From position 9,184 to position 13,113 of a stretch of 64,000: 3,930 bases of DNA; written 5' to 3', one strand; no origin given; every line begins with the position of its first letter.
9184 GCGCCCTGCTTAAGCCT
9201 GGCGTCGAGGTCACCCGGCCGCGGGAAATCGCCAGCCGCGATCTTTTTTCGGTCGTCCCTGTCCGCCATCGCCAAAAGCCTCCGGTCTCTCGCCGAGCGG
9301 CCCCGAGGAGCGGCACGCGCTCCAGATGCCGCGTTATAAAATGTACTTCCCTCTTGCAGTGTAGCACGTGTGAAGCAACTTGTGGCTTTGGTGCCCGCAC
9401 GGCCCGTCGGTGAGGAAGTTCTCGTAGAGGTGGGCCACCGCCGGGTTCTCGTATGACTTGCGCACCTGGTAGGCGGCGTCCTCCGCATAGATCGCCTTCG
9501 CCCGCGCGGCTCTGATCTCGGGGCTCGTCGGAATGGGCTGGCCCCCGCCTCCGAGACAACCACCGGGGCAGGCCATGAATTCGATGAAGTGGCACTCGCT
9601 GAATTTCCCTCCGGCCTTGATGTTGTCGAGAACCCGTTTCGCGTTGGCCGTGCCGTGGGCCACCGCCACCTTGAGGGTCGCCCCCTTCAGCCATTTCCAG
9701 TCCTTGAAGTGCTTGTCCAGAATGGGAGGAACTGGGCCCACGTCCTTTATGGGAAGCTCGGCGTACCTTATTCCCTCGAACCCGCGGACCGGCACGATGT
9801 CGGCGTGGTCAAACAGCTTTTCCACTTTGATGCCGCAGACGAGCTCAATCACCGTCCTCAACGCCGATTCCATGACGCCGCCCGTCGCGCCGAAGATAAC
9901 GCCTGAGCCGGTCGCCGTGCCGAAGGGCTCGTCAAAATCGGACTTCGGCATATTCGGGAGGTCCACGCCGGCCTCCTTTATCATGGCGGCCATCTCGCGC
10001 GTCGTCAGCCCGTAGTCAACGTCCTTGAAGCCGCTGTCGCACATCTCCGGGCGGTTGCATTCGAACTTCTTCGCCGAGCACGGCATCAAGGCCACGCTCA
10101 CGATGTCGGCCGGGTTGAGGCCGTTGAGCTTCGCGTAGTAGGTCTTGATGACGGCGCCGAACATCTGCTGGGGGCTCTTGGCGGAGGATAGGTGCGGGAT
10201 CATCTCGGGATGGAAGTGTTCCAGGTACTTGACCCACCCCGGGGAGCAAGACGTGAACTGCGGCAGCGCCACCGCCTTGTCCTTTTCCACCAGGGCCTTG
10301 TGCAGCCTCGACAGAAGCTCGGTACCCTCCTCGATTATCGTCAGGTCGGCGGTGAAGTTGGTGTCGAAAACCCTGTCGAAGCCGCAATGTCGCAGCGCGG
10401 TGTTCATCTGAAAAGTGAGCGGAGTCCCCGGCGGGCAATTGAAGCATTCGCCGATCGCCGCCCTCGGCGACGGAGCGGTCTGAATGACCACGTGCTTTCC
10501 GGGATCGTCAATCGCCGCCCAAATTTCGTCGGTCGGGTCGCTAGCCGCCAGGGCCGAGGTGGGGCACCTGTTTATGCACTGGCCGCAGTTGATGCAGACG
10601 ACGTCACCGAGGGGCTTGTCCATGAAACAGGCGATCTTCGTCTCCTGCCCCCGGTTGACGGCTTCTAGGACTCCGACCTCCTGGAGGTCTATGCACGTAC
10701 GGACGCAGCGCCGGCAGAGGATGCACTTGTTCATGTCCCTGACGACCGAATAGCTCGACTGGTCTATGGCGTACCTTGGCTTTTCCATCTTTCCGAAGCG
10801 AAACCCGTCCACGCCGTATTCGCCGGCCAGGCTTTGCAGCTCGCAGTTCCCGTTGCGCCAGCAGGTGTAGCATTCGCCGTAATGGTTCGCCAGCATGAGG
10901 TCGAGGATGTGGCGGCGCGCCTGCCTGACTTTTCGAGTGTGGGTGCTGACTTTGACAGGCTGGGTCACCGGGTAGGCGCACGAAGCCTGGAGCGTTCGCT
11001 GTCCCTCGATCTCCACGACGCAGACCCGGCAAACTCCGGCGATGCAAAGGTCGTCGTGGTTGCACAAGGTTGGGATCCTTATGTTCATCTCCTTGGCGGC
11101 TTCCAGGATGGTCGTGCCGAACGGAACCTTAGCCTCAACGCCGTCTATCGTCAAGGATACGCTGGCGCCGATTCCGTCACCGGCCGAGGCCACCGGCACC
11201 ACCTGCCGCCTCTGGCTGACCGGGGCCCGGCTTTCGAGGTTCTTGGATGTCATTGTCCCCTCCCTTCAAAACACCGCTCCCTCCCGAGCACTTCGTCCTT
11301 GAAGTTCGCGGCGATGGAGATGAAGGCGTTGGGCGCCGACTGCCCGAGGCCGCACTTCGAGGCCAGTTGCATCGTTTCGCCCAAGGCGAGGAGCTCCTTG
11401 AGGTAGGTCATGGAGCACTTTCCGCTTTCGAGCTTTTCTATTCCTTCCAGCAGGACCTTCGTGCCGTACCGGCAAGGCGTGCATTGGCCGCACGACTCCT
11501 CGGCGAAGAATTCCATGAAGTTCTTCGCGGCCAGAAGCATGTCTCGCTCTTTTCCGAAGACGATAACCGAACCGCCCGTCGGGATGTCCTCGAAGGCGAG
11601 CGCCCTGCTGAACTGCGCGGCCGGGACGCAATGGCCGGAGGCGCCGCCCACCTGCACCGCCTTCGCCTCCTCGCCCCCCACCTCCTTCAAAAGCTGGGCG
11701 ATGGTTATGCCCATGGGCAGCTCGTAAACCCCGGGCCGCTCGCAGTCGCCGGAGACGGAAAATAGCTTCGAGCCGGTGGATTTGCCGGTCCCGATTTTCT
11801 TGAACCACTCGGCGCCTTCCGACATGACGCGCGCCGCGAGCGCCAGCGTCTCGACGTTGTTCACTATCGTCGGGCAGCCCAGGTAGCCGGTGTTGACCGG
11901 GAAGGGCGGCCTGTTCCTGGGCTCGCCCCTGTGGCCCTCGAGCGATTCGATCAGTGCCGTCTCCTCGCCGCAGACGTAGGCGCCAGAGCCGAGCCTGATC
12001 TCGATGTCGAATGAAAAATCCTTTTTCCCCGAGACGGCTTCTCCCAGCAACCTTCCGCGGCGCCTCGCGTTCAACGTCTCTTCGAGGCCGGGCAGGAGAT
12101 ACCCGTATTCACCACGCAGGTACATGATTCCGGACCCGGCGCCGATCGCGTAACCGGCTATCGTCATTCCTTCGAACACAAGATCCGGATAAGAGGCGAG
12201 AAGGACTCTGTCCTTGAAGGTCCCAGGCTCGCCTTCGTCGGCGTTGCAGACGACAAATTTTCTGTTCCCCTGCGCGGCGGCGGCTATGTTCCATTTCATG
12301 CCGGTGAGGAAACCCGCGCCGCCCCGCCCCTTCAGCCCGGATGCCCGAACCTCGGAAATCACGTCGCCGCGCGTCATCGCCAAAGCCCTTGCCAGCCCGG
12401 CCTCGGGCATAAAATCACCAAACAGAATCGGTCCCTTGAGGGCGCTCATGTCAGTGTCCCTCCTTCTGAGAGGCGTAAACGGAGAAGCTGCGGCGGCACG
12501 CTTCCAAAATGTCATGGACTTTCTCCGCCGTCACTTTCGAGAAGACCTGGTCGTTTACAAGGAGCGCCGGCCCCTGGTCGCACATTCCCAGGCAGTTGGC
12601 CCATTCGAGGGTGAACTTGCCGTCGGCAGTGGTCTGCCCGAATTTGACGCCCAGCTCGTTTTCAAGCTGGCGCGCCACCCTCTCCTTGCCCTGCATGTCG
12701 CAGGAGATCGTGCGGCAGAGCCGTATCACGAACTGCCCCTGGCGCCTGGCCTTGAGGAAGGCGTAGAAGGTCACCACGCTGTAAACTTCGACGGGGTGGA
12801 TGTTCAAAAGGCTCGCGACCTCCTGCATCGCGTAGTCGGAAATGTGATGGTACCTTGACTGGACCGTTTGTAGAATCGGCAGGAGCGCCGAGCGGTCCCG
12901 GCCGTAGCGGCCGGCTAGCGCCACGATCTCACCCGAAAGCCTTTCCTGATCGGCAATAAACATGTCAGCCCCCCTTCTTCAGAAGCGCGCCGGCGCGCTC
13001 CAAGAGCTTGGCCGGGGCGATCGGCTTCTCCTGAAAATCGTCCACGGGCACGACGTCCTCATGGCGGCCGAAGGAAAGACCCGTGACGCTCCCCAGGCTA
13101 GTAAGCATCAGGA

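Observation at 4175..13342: Self-contained [FeFe]-hydrogenase module with an orphan receiver first and a GAF histidine kinase between hydA and hydG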

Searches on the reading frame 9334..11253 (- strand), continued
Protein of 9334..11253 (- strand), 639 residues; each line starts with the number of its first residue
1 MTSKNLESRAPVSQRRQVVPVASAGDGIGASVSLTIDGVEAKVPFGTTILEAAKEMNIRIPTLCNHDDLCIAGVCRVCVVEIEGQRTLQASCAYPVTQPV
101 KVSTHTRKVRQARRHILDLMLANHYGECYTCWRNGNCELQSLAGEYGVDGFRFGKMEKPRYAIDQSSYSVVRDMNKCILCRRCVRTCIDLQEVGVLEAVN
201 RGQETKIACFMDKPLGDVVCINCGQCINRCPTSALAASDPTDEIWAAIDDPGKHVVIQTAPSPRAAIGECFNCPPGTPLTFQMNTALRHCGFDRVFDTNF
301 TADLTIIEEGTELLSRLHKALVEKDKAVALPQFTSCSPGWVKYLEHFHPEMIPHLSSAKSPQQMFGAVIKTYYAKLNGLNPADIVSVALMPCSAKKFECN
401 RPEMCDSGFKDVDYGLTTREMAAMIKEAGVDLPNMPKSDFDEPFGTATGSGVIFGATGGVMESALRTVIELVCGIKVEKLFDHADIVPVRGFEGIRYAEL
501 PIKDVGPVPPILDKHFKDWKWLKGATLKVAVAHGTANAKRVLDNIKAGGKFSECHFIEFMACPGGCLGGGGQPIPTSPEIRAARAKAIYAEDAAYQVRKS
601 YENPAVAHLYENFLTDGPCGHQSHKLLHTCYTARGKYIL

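Call 79: search_protein_families(library=pfam, proteins=[L091:10441-12141:+, L091:12129-14237:+, L091:13984-14643:+, L101:10221-12017:+, L101:13090-15117:+, L101:14580-15524:+, L135:6248-8044:+], max_evalue=0.001)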
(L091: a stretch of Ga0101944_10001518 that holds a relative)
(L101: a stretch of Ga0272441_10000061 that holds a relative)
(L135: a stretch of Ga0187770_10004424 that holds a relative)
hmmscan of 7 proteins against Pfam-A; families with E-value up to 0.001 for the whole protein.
L091:10441-12141:+ (567 aa): 9 families
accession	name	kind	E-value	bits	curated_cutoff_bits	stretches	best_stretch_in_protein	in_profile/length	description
PF02906.19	Fe_hyd_lg_C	-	7.7e-12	45.8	22.1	2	270-356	10-105/245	Iron only hydrogenase large subunit, C-terminal domain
PF04060.18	FeS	-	3e-11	43.3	23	1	528-560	1-33/33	Putative Fe-S cluster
PF13581.12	HATPase_c_2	-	3.3e-09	37.2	27.4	1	65-181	10-126/127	Histidine kinase-like ATPase domain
PF02518.31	HATPase_c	-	4.5e-07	30.7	26.4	1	96-182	15-107/111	Histidine kinase-, DNA gyrase B-, and HSP90-like ATPase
PF13237.11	Fer4_10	-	1e-06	29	25.5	1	198-243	3-52/53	4Fe-4S dicluster domain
PF13187.11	Fer4_9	-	2.3e-06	27.9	27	1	204-247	2-51/52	4Fe-4S dicluster domain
PF00037.32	Fer4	-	1.6e-05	24.9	21.1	0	198-219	2-23/24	4Fe-4S binding domain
PF12838.12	Fer4_7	-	2.1e-05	25.3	27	1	204-247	2-52/52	4Fe-4S dicluster domain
PF12837.12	Fer4_6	-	3.2e-05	24.1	25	0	197-218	2-23/24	4Fe-4S binding domain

L091:12129-14237:+ (703 aa): 10 families
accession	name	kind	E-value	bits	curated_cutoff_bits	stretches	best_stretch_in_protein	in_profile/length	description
PF02906.19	Fe_hyd_lg_C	-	8.8e-51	173.3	22.1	1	95-324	2-245/245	Iron only hydrogenase large subunit, C-terminal domain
PF02518.31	HATPase_c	-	3.9e-28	98.5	26.4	1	575-683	2-109/111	Histidine kinase-, DNA gyrase B-, and HSP90-like ATPase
PF00512.31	HisKA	-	3.3e-13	49.9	26.9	1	467-529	2-63/66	His Kinase A (phospho-acceptor) domain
PF04060.18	FeS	-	3.7e-08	33.4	23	1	402-431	4-33/33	Putative Fe-S cluster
PF13187.11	Fer4_9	-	2.2e-06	28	27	1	32-76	1-51/52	4Fe-4S dicluster domain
PF13237.11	Fer4_10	-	2.7e-06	27.6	25.5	1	29-72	5-52/53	4Fe-4S dicluster domain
PF00037.32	Fer4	-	6.4e-06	26.2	21.1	2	56-72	2-18/24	4Fe-4S binding domain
PF12838.12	Fer4_7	-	1.6e-05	25.7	27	1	32-76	1-52/52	4Fe-4S dicluster domain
PF25160.1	LdpA_Fe-S-bd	-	0.00034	20.8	27.6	1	30-75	2-41/49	LdpA Fe-S cluster-binding domain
PF13589.12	HATPase_c_3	-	0.00062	20.2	25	0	580-642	4-62/137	Histidine kinase-, DNA gyrase B-, and HSP90-like ATPase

L091:13984-14643:+ (220 aa): 1 family
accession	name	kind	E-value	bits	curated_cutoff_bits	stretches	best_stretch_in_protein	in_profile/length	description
PF00072.30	Response_reg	-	1.1e-18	67.8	30.2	1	90-209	1-110/111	Response regulator receiver domain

L101:10221-12017:+ (599 aa): 11 families
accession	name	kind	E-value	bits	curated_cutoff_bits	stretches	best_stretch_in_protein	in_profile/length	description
PF02906.19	Fe_hyd_lg_C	-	4.9e-12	46.4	22.1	2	452-492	205-244/245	Iron only hydrogenase large subunit, C-terminal domain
PF04060.18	FeS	-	9.5e-11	41.7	23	1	560-592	1-33/33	Putative Fe-S cluster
PF13581.12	HATPase_c_2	-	4.5e-10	40.1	27.4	1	102-213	15-126/127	Histidine kinase-like ATPase domain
PF02518.31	HATPase_c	-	2.7e-07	31.5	26.4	1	128-216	15-109/111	Histidine kinase-, DNA gyrase B-, and HSP90-like ATPase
PF13187.11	Fer4_9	-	4.3e-07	30.3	27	1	235-280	1-52/52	4Fe-4S dicluster domain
PF13237.11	Fer4_10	-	5.4e-07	29.9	25.5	1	229-275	2-52/53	4Fe-4S dicluster domain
PF12838.12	Fer4_7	-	6.9e-06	26.9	27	1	226-250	28-52/52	4Fe-4S dicluster domain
PF13746.11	Fer4_18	-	2.8e-05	24.7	27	1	233-277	58-97/114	4Fe-4S dicluster domain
PF00037.32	Fer4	-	3.9e-05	23.7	21.1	1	230-251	2-23/24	4Fe-4S binding domain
PF13484.11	Fer4_16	-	7.4e-05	23.9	30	0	235-253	1-19/66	4Fe-4S double cluster binding domain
PF12837.12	Fer4_6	-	0.00052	20.3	25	0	232-250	5-23/24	4Fe-4S binding domain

L101:13090-15117:+ (676 aa): 13 families
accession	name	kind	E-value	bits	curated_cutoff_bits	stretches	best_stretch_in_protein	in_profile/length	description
PF02906.19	Fe_hyd_lg_C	-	2.1e-48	165.6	22.1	1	75-304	2-245/245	Iron only hydrogenase large subunit, C-terminal domain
PF02518.31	HATPase_c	-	5.3e-30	104.6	26.4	1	555-663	2-109/111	Histidine kinase-, DNA gyrase B-, and HSP90-like ATPase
PF00512.31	HisKA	-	3.4e-14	53.1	26.9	1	447-509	2-63/66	His Kinase A (phospho-acceptor) domain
PF04060.18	FeS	-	1.1e-08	35.1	23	1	381-411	3-33/33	Putative Fe-S cluster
PF00037.32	Fer4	-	3.8e-07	30.1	21.1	1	37-52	3-18/24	4Fe-4S binding domain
PF13237.11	Fer4_10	-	4e-07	30.3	25.5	1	9-52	5-52/53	4Fe-4S dicluster domain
PF13187.11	Fer4_9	-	8.8e-07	29.3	27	1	12-56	1-51/52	4Fe-4S dicluster domain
PF12838.12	Fer4_7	-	3.2e-05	24.7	27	1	12-56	1-52/52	4Fe-4S dicluster domain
PF13581.12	HATPase_c_2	-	0.00015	22.2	27.4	0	564-639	41-110/127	Histidine kinase-like ATPase domain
PF12797.12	Fer4_2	-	0.00015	22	24.5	0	36-52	4-20/22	4Fe-4S binding domain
PF14501.12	HATPase_c_5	-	0.00017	21.9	22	1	559-651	6-92/102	GHKL domain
PF13589.12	HATPase_c_3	-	0.00067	20.1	25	0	561-622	5-62/137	Histidine kinase-, DNA gyrase B-, and HSP90-like ATPase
PF25160.1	LdpA_Fe-S-bd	-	0.00072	19.7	27.6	1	10-55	2-41/49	LdpA Fe-S cluster-binding domain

L101:14580-15524:+ (315 aa): 1 family
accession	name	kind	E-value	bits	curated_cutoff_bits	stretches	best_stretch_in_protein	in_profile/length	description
PF00072.30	Response_reg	-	2.2e-17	63.6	30.2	1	188-306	2-110/111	Response regulator receiver domain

L135:6248-8044:+ (599 aa): 4 families
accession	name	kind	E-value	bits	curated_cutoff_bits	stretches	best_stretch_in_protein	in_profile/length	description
PF02518.31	HATPase_c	-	1.1e-33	116.4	26.4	1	466-577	1-110/111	Histidine kinase-, DNA gyrase B-, and HSP90-like ATPase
PF00512.31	HisKA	-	2.1e-10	41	26.9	1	352-420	1-66/66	His Kinase A (phospho-acceptor) domain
PF25323.1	6TM_PilS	-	6.9e-08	32.8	27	1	195-322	70-186/189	PilS-like transmembrane domain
PF13581.12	HATPase_c_2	-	1.1e-05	25.8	27.4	1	436-553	9-111/127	Histidine kinase-like ATPase domain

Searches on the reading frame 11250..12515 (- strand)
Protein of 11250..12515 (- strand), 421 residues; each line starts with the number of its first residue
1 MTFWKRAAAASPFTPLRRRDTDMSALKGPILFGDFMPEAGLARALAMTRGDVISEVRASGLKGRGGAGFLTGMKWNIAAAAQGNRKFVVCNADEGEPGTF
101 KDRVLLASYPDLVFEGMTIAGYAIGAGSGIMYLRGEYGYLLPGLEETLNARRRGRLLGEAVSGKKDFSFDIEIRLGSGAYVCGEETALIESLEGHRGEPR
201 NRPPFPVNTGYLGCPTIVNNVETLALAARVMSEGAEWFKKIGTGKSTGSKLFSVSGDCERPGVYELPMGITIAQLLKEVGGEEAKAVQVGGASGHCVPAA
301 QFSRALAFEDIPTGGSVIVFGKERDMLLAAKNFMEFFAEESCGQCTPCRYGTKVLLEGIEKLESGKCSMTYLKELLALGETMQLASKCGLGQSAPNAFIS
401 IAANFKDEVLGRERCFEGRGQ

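Call 3: search_protein_families(library=pfam, proteins=[window:11250-12515:-])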
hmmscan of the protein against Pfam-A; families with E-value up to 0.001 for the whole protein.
window:11250-12515:- (421 aa): 4 families
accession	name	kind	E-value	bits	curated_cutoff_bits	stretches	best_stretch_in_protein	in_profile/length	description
PF01512.22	Complex1_51K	-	1.1e-39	136.2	31.2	1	56-225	1-146/150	Nuo51 FMN-binding domain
PF10589.14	NADH_4Fe-4S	-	1.6e-25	89.2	23.5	1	329-409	2-82/85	NADH-ubiquinone oxidoreductase-F iron-sulfur binding region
PF10531.15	SLBB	-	6.6e-07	29.5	27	1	252-287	2-37/55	SLBB domain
PF22461.2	SLBB_2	-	9.9e-05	22.8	27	1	250-306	1-63/79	SLBB domain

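Call 5: search_protein_families(library=ncbifam, proteins=[window:11250-12515:-])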
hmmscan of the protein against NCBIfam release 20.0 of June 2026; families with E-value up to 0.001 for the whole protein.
window:11250-12515:- (421 aa): 6 families
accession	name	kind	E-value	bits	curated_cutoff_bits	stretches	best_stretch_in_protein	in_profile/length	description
TIGR01959.1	nuoF_fam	equivalog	1e-114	383.2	558.65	1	41-409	26-406/410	NADH-quinone oxidoreductase subunit NuoF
NF010120.0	PRK13596.1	equivalog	1.6e-95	320.2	389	1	42-412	33-416/433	NADH-quinone oxidoreductase subunit NuoF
NF008436.0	PRK11278.1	equivalog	1.4e-80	271.4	749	1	43-380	41-392/448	NADH-quinone oxidoreductase subunit NuoF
TIGR01945.1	rnfC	subfamily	4.5e-09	35.3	245.95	1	46-124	118-194/435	RnfABCDGE type electron transport complex subunit C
TIGR04481.1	PR_assoc_PrdC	equivalog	9.3e-09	34.6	490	1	50-283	74-272/425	proline reductase-associated electron transfer protein PrdC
NF003454.1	PRK05035.1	equivalog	1.3e-08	33.8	345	1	46-292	120-332/556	electron transport complex subunit RsxC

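Call 78: search_solved_structures(query=window:11250-12449:-, max_evalue=1e-40, show_alignments=0)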
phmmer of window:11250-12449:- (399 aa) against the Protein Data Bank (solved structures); distinct sequences matched with E-value up to 1e-40: 61 (the best 60 are shown).
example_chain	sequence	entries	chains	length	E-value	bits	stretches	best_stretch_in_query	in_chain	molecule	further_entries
5xf9_A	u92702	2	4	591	2e-103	349.6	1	22-387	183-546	NAD-reducing hydrogenase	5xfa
7q4w_B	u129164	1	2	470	1.8e-101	343.1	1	23-388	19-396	Iron hydrogenase HydB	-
7q4v_B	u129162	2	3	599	2.3e-101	342.8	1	23-387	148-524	Iron hydrogenase HydB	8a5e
7t2r_B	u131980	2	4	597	3.4e-100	338.9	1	21-389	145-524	NiFe hydrogenase subunit B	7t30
7p5h_B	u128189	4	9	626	1.5e-98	333.5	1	19-389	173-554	Fe-hydrogenase, subunit beta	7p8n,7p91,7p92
9bov_B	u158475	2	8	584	2e-96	326.5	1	23-390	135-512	NADH dehydrogenase (Quinone)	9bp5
9n5u_B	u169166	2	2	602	2.1e-95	323.1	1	18-390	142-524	NfnB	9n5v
8a6t_B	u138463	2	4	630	6.5e-94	318.2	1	12-388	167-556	Electron bifurcating hydrogenase subunit HydB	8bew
8oh5_B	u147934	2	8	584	1e-93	317.6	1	19-387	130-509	NAD-reducing hydrogenase subunit HoxF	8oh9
2fug_1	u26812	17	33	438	5e-90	305.5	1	25-390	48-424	NADH-quinone oxidoreductase chain 1 | NADH-QUINONE OXIDOREDUCTASE SUBUNIT 1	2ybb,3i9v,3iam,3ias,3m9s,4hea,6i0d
6vw7_B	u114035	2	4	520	3.4e-84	286.3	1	16-385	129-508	NAD-dependent formate dehydrogenase beta subunit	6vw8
7q5y_C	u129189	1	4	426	4.8e-83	282.5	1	18-376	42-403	NADH-quinone oxidoreductase subunit F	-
6q9c_B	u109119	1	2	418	5e-83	282.4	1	18-375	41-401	NADH-quinone oxidoreductase subunit F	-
9fe7_B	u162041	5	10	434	5e-83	282.4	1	18-376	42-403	NADH-quinone oxidoreductase subunit F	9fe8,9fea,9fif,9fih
6hl2_B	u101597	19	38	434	5e-83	282.4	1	18-376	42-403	NADH-quinone oxidoreductase subunit F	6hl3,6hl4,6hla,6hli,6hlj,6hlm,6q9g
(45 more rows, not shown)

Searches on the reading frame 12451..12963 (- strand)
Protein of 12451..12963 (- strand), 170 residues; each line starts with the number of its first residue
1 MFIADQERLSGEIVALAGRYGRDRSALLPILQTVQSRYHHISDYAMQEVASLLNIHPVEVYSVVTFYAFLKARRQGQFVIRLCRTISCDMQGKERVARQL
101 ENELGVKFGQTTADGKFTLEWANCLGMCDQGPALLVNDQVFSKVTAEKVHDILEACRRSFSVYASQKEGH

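Call 3: search_protein_families(library=pfam, proteins=[window:12451-12963:-])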
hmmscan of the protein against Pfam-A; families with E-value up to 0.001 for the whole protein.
window:12451-12963:- (170 aa): 1 family
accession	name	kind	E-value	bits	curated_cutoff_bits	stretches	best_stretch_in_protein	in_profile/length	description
PF01257.25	2Fe-2S_thioredx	-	2.8e-48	163.9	24.8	1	17-156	5-144/145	Thioredoxin-like [2Fe-2S] ferredoxin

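Call 5: search_protein_families(library=ncbifam, proteins=[window:12451-12963:-])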
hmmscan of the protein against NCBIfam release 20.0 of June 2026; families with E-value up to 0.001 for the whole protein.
window:12451-12963:- (170 aa): 9 families
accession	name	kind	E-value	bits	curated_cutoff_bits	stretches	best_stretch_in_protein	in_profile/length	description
NF005722.0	PRK07539.1-2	equivalog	3.5e-42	144.2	141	1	12-155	12-155/157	NADH-quinone oxidoreductase subunit NuoE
TIGR01958.1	nuoE_fam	subfamily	1.4e-40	138.8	142.4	1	19-155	8-146/148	NADH-quinone oxidoreductase subunit NuoE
NF004638.0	PRK05988.1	equivalog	7.5e-38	129.8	198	1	19-158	20-159/159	formate dehydrogenase subunit gamma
NF005721.0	PRK07539.1-1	equivalog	2.6e-37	128.7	308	1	6-159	27-180/292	NADH-quinone oxidoreductase subunit NuoE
NF005725.0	PRK07539.1-5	equivalog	5.1e-36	124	220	1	21-156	35-171/174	NADH-quinone oxidoreductase subunit NuoE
NF005723.0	PRK07539.1-3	equivalog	7.1e-29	100.7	226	1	22-156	21-156/158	NADH-quinone oxidoreductase subunit NuoE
NF005747.0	PRK07571.1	equivalog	3.7e-28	98.3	224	1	20-156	32-168/173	bidirectional hydrogenase complex protein HoxE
NF005724.0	PRK07539.1-4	equivalog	3.3e-20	72.9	280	1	21-155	36-171/240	NADH-quinone oxidoreductase subunit NuoE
NF009040.0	PRK12373.1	equivalog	2.2e-17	63.9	514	1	21-156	33-169/400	NADH-quinone oxidoreductase subunit E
